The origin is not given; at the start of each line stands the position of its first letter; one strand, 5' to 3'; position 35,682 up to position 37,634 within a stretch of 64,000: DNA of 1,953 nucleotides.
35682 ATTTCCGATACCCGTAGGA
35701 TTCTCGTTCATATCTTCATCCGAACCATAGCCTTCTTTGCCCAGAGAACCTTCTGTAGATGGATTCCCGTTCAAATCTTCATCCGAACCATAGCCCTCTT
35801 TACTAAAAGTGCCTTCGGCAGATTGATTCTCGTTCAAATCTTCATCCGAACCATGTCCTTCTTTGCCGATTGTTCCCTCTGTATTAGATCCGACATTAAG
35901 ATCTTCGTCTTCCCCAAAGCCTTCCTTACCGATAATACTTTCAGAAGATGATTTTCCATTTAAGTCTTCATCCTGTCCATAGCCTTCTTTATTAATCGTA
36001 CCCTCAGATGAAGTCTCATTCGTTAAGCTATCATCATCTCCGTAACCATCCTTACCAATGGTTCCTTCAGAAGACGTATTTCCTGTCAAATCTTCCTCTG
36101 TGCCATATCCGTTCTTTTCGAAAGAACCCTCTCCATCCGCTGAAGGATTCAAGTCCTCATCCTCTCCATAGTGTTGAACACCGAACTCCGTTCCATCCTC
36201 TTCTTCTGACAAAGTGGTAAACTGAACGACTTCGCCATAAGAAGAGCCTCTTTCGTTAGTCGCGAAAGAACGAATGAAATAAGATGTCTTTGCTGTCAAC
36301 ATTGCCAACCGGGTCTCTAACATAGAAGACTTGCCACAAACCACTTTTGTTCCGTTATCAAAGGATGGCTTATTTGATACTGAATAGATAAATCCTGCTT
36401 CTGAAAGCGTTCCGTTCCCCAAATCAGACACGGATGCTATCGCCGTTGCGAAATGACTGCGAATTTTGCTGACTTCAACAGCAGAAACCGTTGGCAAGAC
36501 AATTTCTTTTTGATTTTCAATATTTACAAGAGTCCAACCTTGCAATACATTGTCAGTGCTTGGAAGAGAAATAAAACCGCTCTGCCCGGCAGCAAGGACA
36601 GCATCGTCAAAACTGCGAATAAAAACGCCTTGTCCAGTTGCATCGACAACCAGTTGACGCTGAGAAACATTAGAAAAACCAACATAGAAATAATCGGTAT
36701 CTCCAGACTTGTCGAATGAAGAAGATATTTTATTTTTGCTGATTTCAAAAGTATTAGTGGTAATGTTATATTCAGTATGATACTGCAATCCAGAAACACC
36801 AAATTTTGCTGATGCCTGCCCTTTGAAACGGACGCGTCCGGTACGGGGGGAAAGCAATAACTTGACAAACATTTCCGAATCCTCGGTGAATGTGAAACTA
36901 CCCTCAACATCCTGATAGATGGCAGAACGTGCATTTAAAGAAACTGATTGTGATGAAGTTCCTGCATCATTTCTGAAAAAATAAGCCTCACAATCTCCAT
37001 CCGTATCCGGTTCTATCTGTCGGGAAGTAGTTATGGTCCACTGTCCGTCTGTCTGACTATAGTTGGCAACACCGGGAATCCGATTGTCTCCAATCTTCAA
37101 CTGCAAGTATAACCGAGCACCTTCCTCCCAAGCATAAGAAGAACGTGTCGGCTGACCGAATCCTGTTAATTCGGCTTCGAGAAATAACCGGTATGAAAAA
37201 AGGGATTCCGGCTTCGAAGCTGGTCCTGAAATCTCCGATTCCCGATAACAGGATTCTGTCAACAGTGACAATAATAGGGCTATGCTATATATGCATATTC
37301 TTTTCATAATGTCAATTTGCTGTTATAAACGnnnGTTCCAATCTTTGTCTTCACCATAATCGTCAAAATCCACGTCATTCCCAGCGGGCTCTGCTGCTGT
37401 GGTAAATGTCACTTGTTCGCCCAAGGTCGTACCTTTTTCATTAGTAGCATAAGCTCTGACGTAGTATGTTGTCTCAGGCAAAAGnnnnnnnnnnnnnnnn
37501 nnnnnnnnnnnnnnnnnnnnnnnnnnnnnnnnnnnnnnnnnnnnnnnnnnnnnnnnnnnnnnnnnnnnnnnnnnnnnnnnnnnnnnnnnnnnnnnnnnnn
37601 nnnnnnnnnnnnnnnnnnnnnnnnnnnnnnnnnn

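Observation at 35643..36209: Nine exact-period 21-aa acidic repeats, and a shared YG-acidic-DWN carboxy-terminus on two neighbouring proteins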

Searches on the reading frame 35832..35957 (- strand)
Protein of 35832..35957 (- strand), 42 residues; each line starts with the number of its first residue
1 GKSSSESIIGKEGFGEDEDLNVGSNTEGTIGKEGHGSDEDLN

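Call 31: search_protein_representatives(alignment_id=A1)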
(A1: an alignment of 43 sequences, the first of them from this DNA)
Query: 43 sequences, 42 profile positions. Proteins with E-value up to 0.001 (for the whole library): 53; up to 1e-10: 19; up to 1e-30: 3. The best 53 are listed.
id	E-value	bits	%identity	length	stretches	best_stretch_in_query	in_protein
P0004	2.8e-43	161.5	-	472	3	1-42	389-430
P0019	4.0e-36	138.6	-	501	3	1-42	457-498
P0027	4.9e-31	122.2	-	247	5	2-42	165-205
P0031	3.2e-27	110.1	-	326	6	1-42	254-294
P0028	8.3e-22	92.7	-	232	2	1-42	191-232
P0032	4.9e-19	83.9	-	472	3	5-42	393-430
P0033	6.6e-18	80.2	-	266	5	3-42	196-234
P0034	7.3e-18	80.1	-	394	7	2-42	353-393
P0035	3.1e-15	71.7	-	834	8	3-41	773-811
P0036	7.7e-15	70.4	-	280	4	2-42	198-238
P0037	1.5e-14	69.5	-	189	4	2-42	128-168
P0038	2.5e-13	65.6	-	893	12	2-41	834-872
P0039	4.3e-13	64.8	-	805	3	3-41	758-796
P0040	4.7e-13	64.7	-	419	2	1-42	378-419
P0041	2.7e-12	62.3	-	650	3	2-42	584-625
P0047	5.8e-10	54.8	-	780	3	5-41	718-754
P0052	9.1e-08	47.8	-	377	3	3-42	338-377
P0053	1.0e-07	47.6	-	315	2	3-41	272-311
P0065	6.9e-06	41.8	-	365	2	9-42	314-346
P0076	3.5e-04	36.3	-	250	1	3-42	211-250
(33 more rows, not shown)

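Call 34: search_protein_families(library=pfam, proteins=[P0035, P0038, P0039, P0047, P0052, P0036, P0034, P0053, P0065, P0076], max_evalue=0.01)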
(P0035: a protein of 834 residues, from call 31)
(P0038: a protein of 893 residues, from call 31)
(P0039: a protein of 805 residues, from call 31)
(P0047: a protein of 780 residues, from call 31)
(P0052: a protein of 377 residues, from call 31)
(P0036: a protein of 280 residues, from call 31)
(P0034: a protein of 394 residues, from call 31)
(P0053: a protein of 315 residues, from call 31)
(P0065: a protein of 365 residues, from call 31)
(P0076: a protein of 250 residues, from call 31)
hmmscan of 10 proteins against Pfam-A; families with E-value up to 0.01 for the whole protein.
P0035 (834 aa): 2 families
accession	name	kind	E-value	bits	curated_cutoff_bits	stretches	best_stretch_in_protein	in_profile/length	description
PF13004.13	BACON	-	9e-55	183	25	6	241-298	2-60/61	Putative binding domain, N-terminal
PF19190.6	BACON_2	-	8.8e-42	141.4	25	5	216-293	2-86/94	Viral BACON domain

P0038 (893 aa): 2 families
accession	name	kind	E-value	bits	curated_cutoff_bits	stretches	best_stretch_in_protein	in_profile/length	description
PF13004.13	BACON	-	7.8e-50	167.1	25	6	255-314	1-61/61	Putative binding domain, N-terminal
PF19190.6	BACON_2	-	2e-31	108.2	25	4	325-398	9-91/94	Viral BACON domain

P0039 (805 aa): 3 families
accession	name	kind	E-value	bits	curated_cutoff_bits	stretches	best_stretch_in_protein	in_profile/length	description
PF13004.13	BACON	-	3.2e-57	190.8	25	7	247-304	3-60/61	Putative binding domain, N-terminal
PF19190.6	BACON_2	-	5.1e-48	161.4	25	7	397-477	4-93/94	Viral BACON domain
PF20251.4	Big_14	-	0.00023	21.5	27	0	570-646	16-90/104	Bacterial Ig-like domain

P0047 (780 aa): 3 families
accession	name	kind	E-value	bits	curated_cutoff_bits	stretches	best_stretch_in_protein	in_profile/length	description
PF13004.13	BACON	-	4.9e-44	148.6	25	6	421-477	2-61/61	Putative binding domain, N-terminal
PF19190.6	BACON_2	-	5.7e-35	119.6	25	5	224-303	7-93/94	Viral BACON domain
PF17766.7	fn3_6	-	0.00023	21.7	26.4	0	585-626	34-77/99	Fibronectin type-III domain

P0052 (377 aa): 0 families

P0036 (280 aa): 0 families

P0034 (394 aa): 2 families
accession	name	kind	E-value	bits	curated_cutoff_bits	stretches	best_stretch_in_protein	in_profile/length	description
PF13004.13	BACON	-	7.2e-09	35.9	25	1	48-101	6-61/61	Putative binding domain, N-terminal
PF19190.6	BACON_2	-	4.1e-06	27.1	25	1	22-102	7-93/94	Viral BACON domain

P0053 (315 aa): 2 families
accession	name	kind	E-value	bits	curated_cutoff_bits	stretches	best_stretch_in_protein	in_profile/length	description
PF13004.13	BACON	-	7.5e-11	42.3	25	1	167-220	7-61/61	Putative binding domain, N-terminal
PF19190.6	BACON_2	-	9.9e-07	29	25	1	60-124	15-85/94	Viral BACON domain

P0065 (365 aa): 2 families
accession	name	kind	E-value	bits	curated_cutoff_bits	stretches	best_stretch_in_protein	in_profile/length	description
PF13004.13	BACON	-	7e-21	74.4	25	3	82-137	2-60/61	Putative binding domain, N-terminal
PF19190.6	BACON_2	-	4.3e-14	52.6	25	2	57-139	2-93/94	Viral BACON domain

P0076 (250 aa): 1 family
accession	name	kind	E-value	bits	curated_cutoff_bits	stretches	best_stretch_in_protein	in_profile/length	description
PF13004.13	BACON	-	8.4e-18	64.6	25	2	65-125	2-60/61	Putative binding domain, N-terminal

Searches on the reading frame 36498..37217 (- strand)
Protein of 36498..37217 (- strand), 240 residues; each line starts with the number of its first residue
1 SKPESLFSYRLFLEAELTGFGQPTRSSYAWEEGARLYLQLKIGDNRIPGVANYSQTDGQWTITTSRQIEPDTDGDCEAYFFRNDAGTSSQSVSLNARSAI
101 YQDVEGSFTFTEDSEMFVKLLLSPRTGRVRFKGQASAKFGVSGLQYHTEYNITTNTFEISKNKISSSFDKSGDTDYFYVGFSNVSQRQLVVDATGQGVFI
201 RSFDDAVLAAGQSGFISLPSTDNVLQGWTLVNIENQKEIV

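Call 90: search_solved_structures(query=A8, max_evalue=10)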
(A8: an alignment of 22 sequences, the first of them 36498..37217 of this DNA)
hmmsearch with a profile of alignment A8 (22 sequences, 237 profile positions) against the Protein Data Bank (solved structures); distinct sequences matched with E-value up to 10: 1.
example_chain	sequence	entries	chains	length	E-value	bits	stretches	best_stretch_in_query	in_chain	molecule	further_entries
1uay_A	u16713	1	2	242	1.7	11.4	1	187-231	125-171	Type II 3-hydroxyacyl-CoA dehydrogenase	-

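Call 101: search_protein_families(library=pfam, alignment_id=A8, max_evalue=5)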
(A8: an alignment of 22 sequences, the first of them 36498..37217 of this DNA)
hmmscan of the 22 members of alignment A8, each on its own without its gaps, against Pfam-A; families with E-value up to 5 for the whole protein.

A. member 1, window:36498-37217:- (240 aa): 3 families
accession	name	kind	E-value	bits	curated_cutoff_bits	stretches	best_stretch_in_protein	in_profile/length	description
PF16369.11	GH43_C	-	0.099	13.6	23.4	1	68-120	30-64/100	C-terminal lipocalin-like domain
PF08773.16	CathepsinC_exc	-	0.14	12.9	27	1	52-110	7-66/121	Cathepsin C exclusion domain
PF06958.17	Pyocin_S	-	0.15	13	22.5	1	67-156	18-105/139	S-type Pyocin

B. families by the number of members that match (of 22 scanned): 19 families
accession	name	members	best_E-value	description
PF18931.5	DUF5680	1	0.0024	Domain of unknown function (DUF5680)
PF23973.1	DUF7299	1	0.016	Family of unknown function (DUF7299)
PF06629.18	MipA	1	0.026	MltA-interacting protein MipA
PF16774.11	Dit_N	1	0.043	Distal tail protein, N-terminal domain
PF01957.25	NfeD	1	0.046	NfeD-like C-terminal, partner-binding domain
PF00952.22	Bunya_nucleocap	1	0.05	Bunyavirus nucleocapsid (N) protein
PF24664.1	Monjiviricetes_fusion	1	0.053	Viral fusion glycoprotein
PF10411.14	DsbC_N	1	0.056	Disulfide bond isomerase protein N-terminal domain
PF10008.16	DUF2251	1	0.084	Uncharacterized protein conserved in bacteria (DUF2251)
PF13149.12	Mfa_like_1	1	0.097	Fimbrillin-like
PF16369.11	GH43_C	1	0.099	C-terminal lipocalin-like domain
PF05862.16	IceA2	1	0.12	Helicobacter pylori IceA2 protein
PF08773.16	CathepsinC_exc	1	0.14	Cathepsin C exclusion domain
PF06958.17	Pyocin_S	1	0.15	S-type Pyocin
PF21331.3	Isoamylase_C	1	0.15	Isoamylase, C-terminal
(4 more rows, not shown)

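Call 102: search_protein_families(library=ncbifam, alignment_id=A8, max_evalue=5)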
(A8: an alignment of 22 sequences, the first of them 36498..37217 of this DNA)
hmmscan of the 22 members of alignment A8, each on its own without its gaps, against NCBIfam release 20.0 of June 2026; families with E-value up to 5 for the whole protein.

A. member 1, window:36498-37217:- (240 aa): 0 families

B. families by the number of members that match (of 22 scanned): 4 families
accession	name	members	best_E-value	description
TIGR00545.2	lipoyltrans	2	0.068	lipoate--protein ligase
NF033510.3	Ca_tandemer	2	0.097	Ca2+-stabilized repeat-containing adhesin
NF042971.1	AcrlCoAredClosAcrB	1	0.074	acryloyl-CoA reductase electron transfer subunit gamma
NF005879.0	PRK07827.1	1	0.18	enoyl-CoA hydratase family protein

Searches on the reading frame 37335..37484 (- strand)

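Call 12: search_protein_families(library=ncbifam, proteins=[window:37335-37484:-], max_evalue=10)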
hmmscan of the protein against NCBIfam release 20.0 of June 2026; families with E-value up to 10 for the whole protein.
window:37335-37484:- (50 aa): 1 family
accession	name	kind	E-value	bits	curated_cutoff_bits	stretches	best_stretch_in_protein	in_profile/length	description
NF049889.1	AlphArabdaseBT0360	equivalog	0.011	14.3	600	1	2-36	101-136/639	arabinan endo-1,5-alpha-L-arabinosidase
